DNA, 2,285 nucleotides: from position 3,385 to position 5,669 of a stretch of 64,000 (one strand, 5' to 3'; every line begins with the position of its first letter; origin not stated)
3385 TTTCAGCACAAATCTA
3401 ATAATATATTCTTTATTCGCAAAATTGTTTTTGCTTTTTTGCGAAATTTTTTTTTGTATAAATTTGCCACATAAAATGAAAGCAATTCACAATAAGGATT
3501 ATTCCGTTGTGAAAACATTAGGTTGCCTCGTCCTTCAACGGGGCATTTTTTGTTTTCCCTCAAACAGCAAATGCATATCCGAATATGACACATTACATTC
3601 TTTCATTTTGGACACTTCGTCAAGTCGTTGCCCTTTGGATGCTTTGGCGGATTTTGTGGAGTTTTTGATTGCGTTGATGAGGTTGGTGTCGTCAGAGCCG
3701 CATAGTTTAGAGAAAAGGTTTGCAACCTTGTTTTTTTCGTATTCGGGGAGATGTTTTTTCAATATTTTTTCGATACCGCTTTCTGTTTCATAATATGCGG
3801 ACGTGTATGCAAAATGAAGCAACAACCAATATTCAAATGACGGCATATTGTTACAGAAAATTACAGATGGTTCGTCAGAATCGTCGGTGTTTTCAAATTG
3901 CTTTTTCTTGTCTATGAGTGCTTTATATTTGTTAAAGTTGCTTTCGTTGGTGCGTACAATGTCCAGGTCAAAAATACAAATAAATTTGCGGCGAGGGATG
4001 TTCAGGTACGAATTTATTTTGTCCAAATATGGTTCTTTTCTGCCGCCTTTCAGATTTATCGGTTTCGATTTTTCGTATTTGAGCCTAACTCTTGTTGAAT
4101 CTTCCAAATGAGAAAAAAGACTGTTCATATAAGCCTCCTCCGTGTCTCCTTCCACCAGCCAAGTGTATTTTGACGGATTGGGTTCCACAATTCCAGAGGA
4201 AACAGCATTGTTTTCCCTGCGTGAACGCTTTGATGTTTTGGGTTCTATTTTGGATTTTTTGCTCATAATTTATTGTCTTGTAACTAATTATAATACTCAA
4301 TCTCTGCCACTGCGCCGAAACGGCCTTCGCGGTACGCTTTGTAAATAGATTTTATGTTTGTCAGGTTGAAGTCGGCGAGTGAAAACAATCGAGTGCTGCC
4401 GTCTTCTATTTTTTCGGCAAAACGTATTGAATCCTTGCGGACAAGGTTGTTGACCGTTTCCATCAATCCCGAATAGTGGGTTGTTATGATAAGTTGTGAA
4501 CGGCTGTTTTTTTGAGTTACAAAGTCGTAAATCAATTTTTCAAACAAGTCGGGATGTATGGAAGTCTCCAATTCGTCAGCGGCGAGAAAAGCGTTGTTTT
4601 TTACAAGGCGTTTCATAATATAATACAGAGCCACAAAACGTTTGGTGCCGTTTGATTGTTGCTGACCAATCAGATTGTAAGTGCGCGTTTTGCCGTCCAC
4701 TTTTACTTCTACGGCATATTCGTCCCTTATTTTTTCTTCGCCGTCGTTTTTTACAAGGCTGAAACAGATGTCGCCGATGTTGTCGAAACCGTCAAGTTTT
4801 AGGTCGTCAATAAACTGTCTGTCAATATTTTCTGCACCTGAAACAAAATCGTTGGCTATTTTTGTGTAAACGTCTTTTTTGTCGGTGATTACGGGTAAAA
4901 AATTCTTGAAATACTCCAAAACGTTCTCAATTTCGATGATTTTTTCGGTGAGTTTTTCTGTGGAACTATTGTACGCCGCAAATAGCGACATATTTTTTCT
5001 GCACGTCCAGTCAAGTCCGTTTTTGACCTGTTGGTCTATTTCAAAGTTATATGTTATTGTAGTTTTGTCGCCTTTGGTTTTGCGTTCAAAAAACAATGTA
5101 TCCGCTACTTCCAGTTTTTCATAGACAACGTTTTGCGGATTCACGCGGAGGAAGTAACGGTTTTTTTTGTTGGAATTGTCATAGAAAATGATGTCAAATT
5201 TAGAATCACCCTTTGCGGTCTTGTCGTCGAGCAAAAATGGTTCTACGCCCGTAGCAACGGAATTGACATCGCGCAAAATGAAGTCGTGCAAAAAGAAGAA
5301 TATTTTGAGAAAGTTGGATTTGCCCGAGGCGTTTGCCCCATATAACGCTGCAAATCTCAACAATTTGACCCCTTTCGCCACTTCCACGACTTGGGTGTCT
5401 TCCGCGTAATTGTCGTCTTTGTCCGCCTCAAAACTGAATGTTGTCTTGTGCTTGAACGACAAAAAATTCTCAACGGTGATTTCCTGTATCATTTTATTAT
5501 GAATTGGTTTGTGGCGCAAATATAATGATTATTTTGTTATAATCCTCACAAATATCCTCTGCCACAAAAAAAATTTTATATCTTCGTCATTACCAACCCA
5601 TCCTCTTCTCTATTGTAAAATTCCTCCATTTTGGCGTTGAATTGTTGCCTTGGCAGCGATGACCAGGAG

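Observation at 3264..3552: Two tandem, separately promoted tracrRNA-like modules upstream of cas9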

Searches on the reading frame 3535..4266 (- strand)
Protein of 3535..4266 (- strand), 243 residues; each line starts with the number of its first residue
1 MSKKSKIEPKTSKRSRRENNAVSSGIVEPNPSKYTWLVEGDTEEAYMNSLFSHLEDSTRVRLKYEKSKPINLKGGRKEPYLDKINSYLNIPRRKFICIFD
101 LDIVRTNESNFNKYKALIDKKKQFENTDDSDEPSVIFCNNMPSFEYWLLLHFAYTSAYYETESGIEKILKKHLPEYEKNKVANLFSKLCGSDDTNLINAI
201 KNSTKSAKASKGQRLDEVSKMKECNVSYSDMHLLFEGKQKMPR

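Call 8: find_encoding_contigs(protein=window:3535-4266:-, flank=10000, max_places=10)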
Protein window:3535-4266:- (243 aa): 3 contigs read that carry it; 3 places shown.
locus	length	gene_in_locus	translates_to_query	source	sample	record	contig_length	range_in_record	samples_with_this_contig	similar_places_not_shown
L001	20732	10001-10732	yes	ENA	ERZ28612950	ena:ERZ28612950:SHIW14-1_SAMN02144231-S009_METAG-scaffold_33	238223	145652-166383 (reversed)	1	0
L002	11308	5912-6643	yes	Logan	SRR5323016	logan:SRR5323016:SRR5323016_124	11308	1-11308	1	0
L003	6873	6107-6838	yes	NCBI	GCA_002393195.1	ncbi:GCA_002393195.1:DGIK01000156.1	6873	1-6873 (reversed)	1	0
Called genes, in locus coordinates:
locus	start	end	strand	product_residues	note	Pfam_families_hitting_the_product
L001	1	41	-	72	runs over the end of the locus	-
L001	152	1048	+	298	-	PF01758:SBF, PF13593:SBF_like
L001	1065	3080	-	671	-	PF07228:SpoIIE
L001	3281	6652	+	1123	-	PF07517:SecA_DEAD, PF01043:SecA_PP_bind, PF21090:P-loop_SecA, PF07516:SecA_SW, PF02810:SEC-C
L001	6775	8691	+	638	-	PF07690:MFS_1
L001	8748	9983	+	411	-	PF02463:SMC_N (faint), PF13304:AAA_21, PF13175:AAA_15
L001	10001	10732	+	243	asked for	PF13707:RloB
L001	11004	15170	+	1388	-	PF18470:Cas9_a (weak), PF13395:HNH_4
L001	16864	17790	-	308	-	PF02525:Flavodoxin_2, PF03358:FMN_red (weak), PF26421:Avidin_like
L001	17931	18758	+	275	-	PF03358:FMN_red (weak), PF12641:Flavodoxin_3 (faint), PF12682:Flavodoxin_4, PF12724:Flavodoxin_5 (faint)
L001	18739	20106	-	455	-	PF05958:tRNA_U5-meth_tr, PF03602:Cons_hypoth95 (weak), PF05175:MTS (weak), PF13847:Methyltransf_31 (weak)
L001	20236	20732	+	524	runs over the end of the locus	PF24885:TPR_NPHP3 (faint), PF07719:TPR_2 (faint), PF13176:TPR_7 (faint), PF13181:TPR_8 (faint), PF13374:TPR_10 (faint), PF13424:TPR_12, PF13428:TPR_14 (faint), PF13424:TPR_12 (weak), +4 more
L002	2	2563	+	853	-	?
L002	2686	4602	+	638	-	PF07690:MFS_1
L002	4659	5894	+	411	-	PF02463:SMC_N (faint), PF13304:AAA_21, PF13175:AAA_15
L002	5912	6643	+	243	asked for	PF13707:RloB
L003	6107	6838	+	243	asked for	PF13707:RloB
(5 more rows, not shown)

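Call 49: search_protein_families(library=ncbifam, proteins=[L001:11004-15170:+, window:3535-4266:-])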
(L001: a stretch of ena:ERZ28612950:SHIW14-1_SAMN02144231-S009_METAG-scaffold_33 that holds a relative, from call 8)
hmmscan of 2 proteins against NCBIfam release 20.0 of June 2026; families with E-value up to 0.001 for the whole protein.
L001:11004-15170:+ (1388 aa): 2 families
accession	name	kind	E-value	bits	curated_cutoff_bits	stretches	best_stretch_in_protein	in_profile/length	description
TIGR01865.2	cas_Csn1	equivalog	3.9e-115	386.3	100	2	4-546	2-508/1070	type II CRISPR RNA-guided endonuclease Cas9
NF049971.1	CRISPR_Cas9d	exception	6.9e-17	61.4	375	2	744-1014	486-734/986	type II CRISPR RNA-guided endonuclease Cas9d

window:3535-4266:- (243 aa): 0 families

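Call 52: find_homologous_proteins(query=L001:11004-15170:+, max_evalue=1e-100)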
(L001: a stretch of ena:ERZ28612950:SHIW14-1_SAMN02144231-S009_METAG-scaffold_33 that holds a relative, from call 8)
Query L001:11004-15170:+ (1388 aa): 3746 proteins with E <= 1e-100 among 8000 candidates; the best 120 are listed.
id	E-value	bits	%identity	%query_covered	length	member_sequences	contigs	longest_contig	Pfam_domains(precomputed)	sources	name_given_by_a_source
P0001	0.0e+0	2967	93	100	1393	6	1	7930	PF13395.13,PF18470.7,PF18541.8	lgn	-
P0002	0.0e+0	2891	90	100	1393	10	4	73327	PF13395.13,PF18470.7,PF18541.8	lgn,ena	-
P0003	0.0e+0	2785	87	100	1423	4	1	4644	PF13395.13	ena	-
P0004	0.0e+0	2751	86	100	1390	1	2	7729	PF13395.13,PF18470.7,PF18541.8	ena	-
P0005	0.0e+0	2557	80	100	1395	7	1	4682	PF13395.13,PF18541.8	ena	-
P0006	0.0e+0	2083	68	100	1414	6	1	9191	PF13395.13,PF18470.7,PF18541.8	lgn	-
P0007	0.0e+0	2015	65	100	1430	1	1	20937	PF13395.13,PF18541.8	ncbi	-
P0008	0.0e+0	1911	68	88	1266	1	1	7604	PF13395.13,PF18470.7,PF18541.8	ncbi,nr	ncbi:MAG: hypothetical protein K6F33_02190, partial [Bacteroidales bacterium]|nr:hypothetical protei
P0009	0.0e+0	1909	61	100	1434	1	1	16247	PF13395.13,PF18541.8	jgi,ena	-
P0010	0.0e+0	1908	61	100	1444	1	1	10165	PF13395.13,PF18470.7,PF18541.8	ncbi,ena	-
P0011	0.0e+0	1906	62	100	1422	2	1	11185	PF13395.13,PF18470.7,PF18541.8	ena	-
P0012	0.0e+0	1904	62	100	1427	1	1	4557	PF13395.13,PF18470.7,PF18541.8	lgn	-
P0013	0.0e+0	1904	61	100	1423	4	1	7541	PF13395.13,PF18470.7,PF18541.8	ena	-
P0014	0.0e+0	1901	61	100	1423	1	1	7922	PF13395.13,PF18470.7,PF18541.8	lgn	-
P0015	0.0e+0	1897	62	100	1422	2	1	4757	PF13395.13,PF18470.7,PF18541.8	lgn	-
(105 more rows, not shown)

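Call 53: find_encoding_contigs(protein=P0001, flank=4000, max_places=4)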
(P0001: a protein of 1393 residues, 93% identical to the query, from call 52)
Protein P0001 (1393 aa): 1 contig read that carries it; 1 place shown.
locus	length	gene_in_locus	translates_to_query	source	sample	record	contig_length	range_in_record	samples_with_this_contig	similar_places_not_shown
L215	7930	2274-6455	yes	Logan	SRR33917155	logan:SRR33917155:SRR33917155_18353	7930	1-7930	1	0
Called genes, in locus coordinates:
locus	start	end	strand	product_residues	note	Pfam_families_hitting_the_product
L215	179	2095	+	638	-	PF07690:MFS_1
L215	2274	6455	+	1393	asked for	PF18470:Cas9_a (weak), PF13395:HNH_4, PF18541:RuvC_III (weak)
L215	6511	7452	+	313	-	PF01867:Cas_Cas1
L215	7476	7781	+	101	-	PF09827:CRISPR_Cas2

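Call 54: find_encoding_contigs(protein=P0002, flank=4000, max_places=4)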
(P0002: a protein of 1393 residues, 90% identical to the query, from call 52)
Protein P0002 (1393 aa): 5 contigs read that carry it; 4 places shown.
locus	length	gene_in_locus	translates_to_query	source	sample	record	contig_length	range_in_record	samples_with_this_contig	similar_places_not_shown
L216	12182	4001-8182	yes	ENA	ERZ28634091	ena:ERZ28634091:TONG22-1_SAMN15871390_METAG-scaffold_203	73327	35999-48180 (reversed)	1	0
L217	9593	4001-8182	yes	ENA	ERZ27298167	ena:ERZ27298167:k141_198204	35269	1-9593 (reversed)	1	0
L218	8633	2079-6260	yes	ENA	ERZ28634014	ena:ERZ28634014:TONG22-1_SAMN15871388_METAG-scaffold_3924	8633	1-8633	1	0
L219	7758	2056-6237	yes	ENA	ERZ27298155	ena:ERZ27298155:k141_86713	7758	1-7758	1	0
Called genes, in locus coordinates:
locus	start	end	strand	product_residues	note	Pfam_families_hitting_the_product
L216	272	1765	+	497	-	PF00370:FGGY_N, PF02782:FGGY_C (weak)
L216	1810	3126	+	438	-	PF01261:AP_endonuc_2, PF27526:XylA2_C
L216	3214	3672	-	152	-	-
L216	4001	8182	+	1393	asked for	PF18470:Cas9_a (weak), PF13395:HNH_4, PF18541:RuvC_III (weak)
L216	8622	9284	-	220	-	-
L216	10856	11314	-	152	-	-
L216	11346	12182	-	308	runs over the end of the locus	PF02525:Flavodoxin_2, PF03358:FMN_red, PF26421:Avidin_like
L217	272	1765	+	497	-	PF00370:FGGY_N, PF02782:FGGY_C (weak)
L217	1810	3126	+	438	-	PF01261:AP_endonuc_2, PF27526:XylA2_C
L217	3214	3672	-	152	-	-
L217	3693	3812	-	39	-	-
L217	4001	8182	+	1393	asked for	PF18470:Cas9_a (weak), PF13395:HNH_4, PF18541:RuvC_III (weak)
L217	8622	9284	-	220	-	-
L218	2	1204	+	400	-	?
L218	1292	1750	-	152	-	-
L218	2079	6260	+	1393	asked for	PF18470:Cas9_a (weak), PF13395:HNH_4, PF18541:RuvC_III (weak)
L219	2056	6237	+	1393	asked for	PF18470:Cas9_a (weak), PF13395:HNH_4, PF18541:RuvC_III (weak)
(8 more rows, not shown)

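Call 55: find_encoding_contigs(protein=P0004, flank=4000, max_places=4)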
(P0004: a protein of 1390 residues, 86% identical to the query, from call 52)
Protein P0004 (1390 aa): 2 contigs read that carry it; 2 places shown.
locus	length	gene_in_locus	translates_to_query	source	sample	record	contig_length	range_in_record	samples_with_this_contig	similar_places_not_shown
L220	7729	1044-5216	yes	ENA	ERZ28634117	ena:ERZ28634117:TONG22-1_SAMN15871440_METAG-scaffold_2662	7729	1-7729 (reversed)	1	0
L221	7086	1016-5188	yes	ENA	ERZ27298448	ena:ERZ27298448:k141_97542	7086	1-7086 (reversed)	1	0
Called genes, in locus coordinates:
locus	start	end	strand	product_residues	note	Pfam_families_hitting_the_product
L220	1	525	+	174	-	?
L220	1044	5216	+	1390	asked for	PF18470:Cas9_a (weak), PF13395:HNH_4, PF18541:RuvC_III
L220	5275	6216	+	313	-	PF01867:Cas_Cas1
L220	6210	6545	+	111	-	PF09827:CRISPR_Cas2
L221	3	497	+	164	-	?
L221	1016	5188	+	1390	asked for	PF18470:Cas9_a (weak), PF13395:HNH_4, PF18541:RuvC_III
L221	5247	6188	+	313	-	PF01867:Cas_Cas1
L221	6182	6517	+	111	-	PF09827:CRISPR_Cas2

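Call 60: search_protein_families(library=padloc, proteins=[window:3535-4266:-])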
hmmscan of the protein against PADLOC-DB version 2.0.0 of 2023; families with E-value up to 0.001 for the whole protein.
window:3535-4266:- (243 aa): 1 family
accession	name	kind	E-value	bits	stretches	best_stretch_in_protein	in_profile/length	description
PDLC02337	AbiLii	-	1.5e-16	59.5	1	9-236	14-83/170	AbiLii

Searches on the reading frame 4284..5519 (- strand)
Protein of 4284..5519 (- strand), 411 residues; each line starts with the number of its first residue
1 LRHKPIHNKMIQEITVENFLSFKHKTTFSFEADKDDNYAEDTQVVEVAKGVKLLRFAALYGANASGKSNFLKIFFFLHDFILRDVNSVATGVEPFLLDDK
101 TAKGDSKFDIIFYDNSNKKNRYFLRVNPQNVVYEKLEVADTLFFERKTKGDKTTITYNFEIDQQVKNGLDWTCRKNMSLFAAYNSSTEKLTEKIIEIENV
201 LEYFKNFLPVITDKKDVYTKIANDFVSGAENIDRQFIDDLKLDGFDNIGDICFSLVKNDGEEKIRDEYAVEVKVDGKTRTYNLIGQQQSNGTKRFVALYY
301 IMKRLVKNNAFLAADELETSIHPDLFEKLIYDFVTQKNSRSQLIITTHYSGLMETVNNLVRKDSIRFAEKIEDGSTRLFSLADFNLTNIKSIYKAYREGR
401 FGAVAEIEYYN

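Call 49: search_protein_families(library=ncbifam, proteins=[window:4284-5519:-])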
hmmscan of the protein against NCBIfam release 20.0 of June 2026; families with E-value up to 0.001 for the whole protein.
window:4284-5519:- (411 aa): 2 families
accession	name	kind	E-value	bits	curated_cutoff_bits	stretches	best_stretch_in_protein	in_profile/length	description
NF047739.1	antiphage_MADS3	equivalog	1.4e-07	31.1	420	1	51-117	18-81/427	methylation-associated defense system AAA family ATPase MAD3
TIGR03608.1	L_ocin_972_ABC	subfamily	0.00027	20.5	254.85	0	269-360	121-204/206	putative bacteriocin export ABC transporter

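Call 60: search_protein_families(library=padloc, proteins=[window:4284-5519:-])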
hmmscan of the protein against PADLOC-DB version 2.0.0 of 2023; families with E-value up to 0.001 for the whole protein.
window:4284-5519:- (411 aa): 29 families (the best 25 are shown)
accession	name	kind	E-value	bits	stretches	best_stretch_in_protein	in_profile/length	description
PDLC02335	AbiLi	-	7.5e-64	213.8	1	6-408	45-288/326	AbiLi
PDLC02980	AriA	-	1.7e-28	98.5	1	56-352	1-302/304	-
PDLC04177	HEC-01A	-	1.1e-16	58.9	2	281-389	270-373/393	-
PDLC04178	HEC-01A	-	2.3e-14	51.2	2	270-382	247-357/399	-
PDLC02979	AriA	-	3.2e-14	51.5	2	184-348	225-368/373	-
PDLC04182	HEC-01A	-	5.7e-14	49.9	2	272-383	270-377/406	-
PDLC04180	HEC-01A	-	8.5e-14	49.5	2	286-375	253-341/382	-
PDLC04176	HEC-01A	-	2.8e-12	44.7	1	55-383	24-346/371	-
PDLC04175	HEC-01A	-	4.4e-12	43.7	2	51-149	22-117/363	-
PDLC04392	PDC-M07A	-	3.1e-11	41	1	285-385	283-383/432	-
PDLC04541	PDC-M25A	-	5.1e-11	40.3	1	289-383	252-340/380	-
PDLC04183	HEC-01A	-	1.9e-10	38.4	2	266-382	265-373/402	-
PDLC04391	PDC-M07A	-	1.2e-08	32.4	1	56-385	23-381/412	-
PDLC04393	PDC-M07A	-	2.1e-08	31.6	1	285-385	285-385/435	-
PDLC04135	mad3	-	3e-08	31.6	1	55-355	23-329/374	mads_3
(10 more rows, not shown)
